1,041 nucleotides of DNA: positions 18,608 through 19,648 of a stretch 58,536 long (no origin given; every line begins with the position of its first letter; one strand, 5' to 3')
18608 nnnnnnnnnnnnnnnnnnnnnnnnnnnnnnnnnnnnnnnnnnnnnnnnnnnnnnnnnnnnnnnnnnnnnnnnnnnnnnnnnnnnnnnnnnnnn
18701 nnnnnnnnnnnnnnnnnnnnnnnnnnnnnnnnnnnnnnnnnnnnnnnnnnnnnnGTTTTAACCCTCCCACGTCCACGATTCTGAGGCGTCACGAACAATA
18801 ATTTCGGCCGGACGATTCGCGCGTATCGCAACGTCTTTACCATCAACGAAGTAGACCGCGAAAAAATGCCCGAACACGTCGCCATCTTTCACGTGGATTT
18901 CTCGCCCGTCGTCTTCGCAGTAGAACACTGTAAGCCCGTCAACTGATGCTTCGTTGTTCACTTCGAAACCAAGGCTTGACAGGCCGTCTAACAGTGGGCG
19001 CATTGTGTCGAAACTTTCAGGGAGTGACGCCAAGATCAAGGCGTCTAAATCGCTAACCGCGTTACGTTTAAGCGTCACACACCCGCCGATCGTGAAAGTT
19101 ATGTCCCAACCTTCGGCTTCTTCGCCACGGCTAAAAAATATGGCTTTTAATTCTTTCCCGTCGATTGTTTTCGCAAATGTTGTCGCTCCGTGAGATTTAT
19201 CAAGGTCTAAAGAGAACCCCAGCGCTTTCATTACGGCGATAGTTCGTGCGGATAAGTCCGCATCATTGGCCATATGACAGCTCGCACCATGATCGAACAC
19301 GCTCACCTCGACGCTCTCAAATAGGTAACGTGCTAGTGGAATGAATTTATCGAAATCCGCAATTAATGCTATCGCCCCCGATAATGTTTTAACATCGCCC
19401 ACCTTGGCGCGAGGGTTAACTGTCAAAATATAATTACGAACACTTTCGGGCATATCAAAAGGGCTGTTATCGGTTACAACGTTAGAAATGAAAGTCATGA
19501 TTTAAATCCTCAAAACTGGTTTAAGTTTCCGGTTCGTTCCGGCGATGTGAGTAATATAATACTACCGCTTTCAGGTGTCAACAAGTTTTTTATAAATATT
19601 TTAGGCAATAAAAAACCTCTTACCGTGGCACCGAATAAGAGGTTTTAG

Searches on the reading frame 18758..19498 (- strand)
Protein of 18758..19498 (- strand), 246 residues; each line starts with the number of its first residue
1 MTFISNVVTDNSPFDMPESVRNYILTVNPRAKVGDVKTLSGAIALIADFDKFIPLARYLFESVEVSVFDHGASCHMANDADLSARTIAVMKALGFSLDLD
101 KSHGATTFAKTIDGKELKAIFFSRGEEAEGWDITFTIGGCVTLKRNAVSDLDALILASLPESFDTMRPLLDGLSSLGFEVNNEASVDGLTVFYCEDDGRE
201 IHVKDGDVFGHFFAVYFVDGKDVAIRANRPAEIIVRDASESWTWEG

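Call 11: find_related_loci(query=window:18758-19498:-, collection=viral_contigs, flank=3000)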
Query window:18758-19498:- (246 aa) in viral_contigs; peptide patterns used: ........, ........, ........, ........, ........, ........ (x = any residue, [..] = any of these).
5 stretches matched a pattern; 3 encode a relative of the query (tblastn E <= 1e-3); 3 distinct loci.
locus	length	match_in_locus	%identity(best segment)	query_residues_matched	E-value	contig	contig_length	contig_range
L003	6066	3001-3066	64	192-213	2e-4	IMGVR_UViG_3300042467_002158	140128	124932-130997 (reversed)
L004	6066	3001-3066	64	192-213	2e-4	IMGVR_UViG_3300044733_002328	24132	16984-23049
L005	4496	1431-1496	64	192-213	2e-4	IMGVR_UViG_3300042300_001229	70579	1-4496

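Call 29: search_dna_similar(query=window:18758-19498:-, collection=phages, mode=protein, max_rows=60, rows=spread)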
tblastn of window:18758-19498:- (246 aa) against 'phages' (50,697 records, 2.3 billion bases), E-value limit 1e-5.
Records with a match: 28; places in all: 28; records where one place covers at least 80% of the query: 28.
Best place of each record, by identity: 95-99% 21; 90-95% 4; 80-90% 1; <60% 2.
By first word of the organism name: Proteus 19; Salmonella 4; Providencia 2; Pseudomonas 1; Enterococcus 1; Staphylococcus 1.
By host as written in the record: Proteus mirabilis 13; Salmonella enterica subsp. enterica serovar Typhimurium 4; Proteus mirabillis 3; Proteus mirabilis CriePir89 2; Providencia stuartii 2; Proteus mirabiliis 1; Pseudomonas aeruginosa 1; Enterococcus durans 1; and 1 more.
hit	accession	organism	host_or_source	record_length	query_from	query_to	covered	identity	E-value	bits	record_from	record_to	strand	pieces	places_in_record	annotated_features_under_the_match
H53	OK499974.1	Proteus phage vB_PmiS_Inception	Proteus mirabillis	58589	1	246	100%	98.4%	4e-159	493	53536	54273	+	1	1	hypothetical protein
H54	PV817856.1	Proteus phage P-07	Proteus mirabilis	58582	1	246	100%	97.6%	3e-158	491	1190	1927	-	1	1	hypothetical protein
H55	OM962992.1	Proteus phage Q29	Proteus mirabilis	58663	1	246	100%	97.6%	5e-158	490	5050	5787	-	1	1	none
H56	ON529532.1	Proteus phage RP6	Proteus mirabilis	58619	1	246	100%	97.6%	3e-157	488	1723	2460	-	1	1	hypothetical protein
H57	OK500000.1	Proteus phage vB_PmiS_DoubleBarrel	Proteus mirabiliis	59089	1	246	100%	97.6%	4e-157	488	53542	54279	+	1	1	hypothetical protein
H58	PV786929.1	Proteus phage pPM01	Proteus mirabilis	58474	1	246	100%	97.2%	2e-157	488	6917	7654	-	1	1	none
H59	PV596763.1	Pseudomonas phage E21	Pseudomonas aeruginosa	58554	1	246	100%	97.2%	2e-157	488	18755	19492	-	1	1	none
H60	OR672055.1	Proteus phage P2-71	Proteus mirabilis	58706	1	246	100%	97.2%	3e-157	488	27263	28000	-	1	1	hypothetical protein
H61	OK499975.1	Proteus phage vB_PmiS_Jing313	Proteus mirabilis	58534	1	246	100%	97.2%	1e-156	486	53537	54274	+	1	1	hypothetical protein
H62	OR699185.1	Salmonella phage SD-12_S18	Salmonella enterica subsp. enterica ...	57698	1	246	100%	96.7%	6e-156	484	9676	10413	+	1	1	hypothetical protein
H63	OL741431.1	Proteus phage Isf-Pm1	Proteus mirabilis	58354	1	246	100%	96.7%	9e-156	484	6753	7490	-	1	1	hypothetical protein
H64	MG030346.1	Proteus phage PM87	Proteus mirabilis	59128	1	246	100%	96.3%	1e-155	483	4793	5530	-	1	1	hypothetical protein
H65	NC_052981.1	Proteus phage PM87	Proteus mirabilis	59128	1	246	100%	96.3%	1e-155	483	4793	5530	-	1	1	hypothetical protein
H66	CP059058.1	Proteus phage ASh-2020a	Proteus mirabilis CriePir89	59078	1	246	100%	96.0%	3e-132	491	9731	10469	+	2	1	record has no annotation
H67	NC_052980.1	Proteus phage ASh-2020a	Proteus mirabilis CriePir89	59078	1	246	100%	96.0%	3e-132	491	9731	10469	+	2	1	hypothetical protein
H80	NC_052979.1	Providencia phage Kokobel1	Providencia stuartii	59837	1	244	99%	56.1%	2e-83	276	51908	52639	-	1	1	hypothetical protein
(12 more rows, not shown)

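Call 31: get_annotated_region(hit=H80, flank=5000)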
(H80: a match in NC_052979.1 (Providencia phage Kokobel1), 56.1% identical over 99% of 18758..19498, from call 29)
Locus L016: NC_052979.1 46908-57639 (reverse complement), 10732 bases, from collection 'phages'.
description: Providencia phage Kokobel1, complete genome.
organism: Providencia phage Kokobel1 (NCBI taxid 2783540)
taxonomy: Viruses; Duplodnaviria; Heunggongvirae; Uroviricota; Caudoviricetes; Casjensviridae; Kokobelvirus; Kokobelvirus kokobel1
host: Providencia stuartii; source: sewage sample; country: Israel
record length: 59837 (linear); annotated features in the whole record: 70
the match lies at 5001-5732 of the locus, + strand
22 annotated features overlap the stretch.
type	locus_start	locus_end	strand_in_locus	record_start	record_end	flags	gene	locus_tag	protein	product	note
CDS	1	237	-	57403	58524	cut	-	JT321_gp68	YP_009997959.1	exonuclease recombination-associated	-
CDS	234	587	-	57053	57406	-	-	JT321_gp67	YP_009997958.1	hypothetical protein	-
CDS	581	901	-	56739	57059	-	-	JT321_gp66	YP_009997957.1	hypothetical protein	-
CDS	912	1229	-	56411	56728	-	-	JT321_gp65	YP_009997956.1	hypothetical protein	-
CDS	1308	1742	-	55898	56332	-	-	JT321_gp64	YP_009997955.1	hypothetical protein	-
CDS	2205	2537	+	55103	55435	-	-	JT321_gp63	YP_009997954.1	hypothetical protein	-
CDS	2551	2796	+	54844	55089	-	-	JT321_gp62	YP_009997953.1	hypothetical protein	-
CDS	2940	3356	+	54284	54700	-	-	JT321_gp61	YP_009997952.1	hypothetical protein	-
CDS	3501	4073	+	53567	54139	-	-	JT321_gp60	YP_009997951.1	hypothetical protein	-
CDS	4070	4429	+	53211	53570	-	-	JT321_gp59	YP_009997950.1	hypothetical protein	-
CDS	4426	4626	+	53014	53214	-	-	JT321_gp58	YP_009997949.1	hypothetical protein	-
CDS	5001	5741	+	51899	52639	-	-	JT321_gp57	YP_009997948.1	hypothetical protein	-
CDS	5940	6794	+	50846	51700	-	-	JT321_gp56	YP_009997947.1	hypothetical protein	-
CDS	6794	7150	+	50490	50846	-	-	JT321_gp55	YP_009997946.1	hypothetical protein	-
CDS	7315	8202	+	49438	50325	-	-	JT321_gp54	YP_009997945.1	hypothetical protein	-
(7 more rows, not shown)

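Call 38: search_protein_families(library=phrogs, proteins=[window:18758-19498:-], max_evalue=0.001)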
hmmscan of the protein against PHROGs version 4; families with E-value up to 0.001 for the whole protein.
window:18758-19498:- (246 aa): 1 family
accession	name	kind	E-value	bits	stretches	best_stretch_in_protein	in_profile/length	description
phrog_38602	-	unknown function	2.8e-167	555.2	1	1-246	1-246/246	-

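Call 39: search_protein_families(library=pfam, proteins=[window:18758-19498:-], max_evalue=0.01)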
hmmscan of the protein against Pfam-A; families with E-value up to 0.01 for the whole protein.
window:18758-19498:- (246 aa): 0 families

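Call 41: find_related_loci(query=A1, collection=metagenome_contigs, flank=3000)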
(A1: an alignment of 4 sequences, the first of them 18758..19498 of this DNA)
Query A1 (246 aa) in metagenome_contigs; peptide patterns used: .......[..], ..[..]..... (x = any residue, [..] = any of these).
114 stretches matched a pattern, but none encodes a relative of the query by tblastn (E <= 1e-3).

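Call 42: find_related_loci(query=A1, collection=genome_contigs, flank=3000)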
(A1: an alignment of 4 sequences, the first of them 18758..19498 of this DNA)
Query A1 (246 aa) in genome_contigs; peptide patterns used: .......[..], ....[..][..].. (x = any residue, [..] = any of these).
100 stretches matched a pattern, but none encodes a relative of the query by tblastn (E <= 1e-3).

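Call 43: find_homologous_proteins(query=window:18758-19498:-)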
Query window:18758-19498:- (246 aa): 6 proteins with E <= 0.001 among 1091 candidates.
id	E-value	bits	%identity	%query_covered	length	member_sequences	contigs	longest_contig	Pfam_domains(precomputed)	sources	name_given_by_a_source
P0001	5.5e-154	529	97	100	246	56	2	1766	-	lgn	-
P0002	3.6e-142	490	90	100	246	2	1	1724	-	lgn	-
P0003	1.3e-90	321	60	100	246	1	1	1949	-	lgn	-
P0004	1.6e-80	288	56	99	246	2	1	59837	-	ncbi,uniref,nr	ncbi:hypothetical protein JT321_gp57 [Providencia phage Kokobel1]|uniref:Uncharacterized protein n=1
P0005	9.8e-75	269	53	100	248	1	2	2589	-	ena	-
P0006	4.5e-70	254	53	99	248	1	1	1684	-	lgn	-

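Call 44: find_encoding_contigs(protein=P0003, flank=3000)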
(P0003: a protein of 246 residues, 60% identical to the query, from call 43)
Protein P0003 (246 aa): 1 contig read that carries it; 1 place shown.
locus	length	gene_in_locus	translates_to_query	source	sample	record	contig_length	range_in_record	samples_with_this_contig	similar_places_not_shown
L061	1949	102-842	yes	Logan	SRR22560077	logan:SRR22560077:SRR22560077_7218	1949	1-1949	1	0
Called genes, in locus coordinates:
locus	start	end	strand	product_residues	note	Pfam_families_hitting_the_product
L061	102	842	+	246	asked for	-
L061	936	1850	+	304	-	-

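Call 45: find_encoding_contigs(protein=P0005, flank=3000)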
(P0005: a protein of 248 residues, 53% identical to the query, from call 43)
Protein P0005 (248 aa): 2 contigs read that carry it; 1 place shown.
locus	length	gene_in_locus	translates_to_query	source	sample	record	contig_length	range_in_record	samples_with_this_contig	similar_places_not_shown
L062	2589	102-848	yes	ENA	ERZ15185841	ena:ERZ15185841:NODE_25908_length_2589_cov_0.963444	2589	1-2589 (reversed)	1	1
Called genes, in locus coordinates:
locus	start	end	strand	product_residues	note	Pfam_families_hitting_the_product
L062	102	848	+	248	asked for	-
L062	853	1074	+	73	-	-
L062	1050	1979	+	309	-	-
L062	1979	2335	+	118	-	-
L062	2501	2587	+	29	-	?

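Call 46: find_encoding_contigs(protein=P0006, flank=3000)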
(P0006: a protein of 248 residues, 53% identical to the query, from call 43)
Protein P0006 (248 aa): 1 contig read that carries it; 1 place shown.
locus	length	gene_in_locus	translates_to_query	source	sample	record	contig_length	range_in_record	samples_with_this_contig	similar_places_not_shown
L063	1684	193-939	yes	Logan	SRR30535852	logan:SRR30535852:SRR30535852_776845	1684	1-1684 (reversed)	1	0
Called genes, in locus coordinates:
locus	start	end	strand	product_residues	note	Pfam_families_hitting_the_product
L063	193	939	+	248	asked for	-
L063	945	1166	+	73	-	-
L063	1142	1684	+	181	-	?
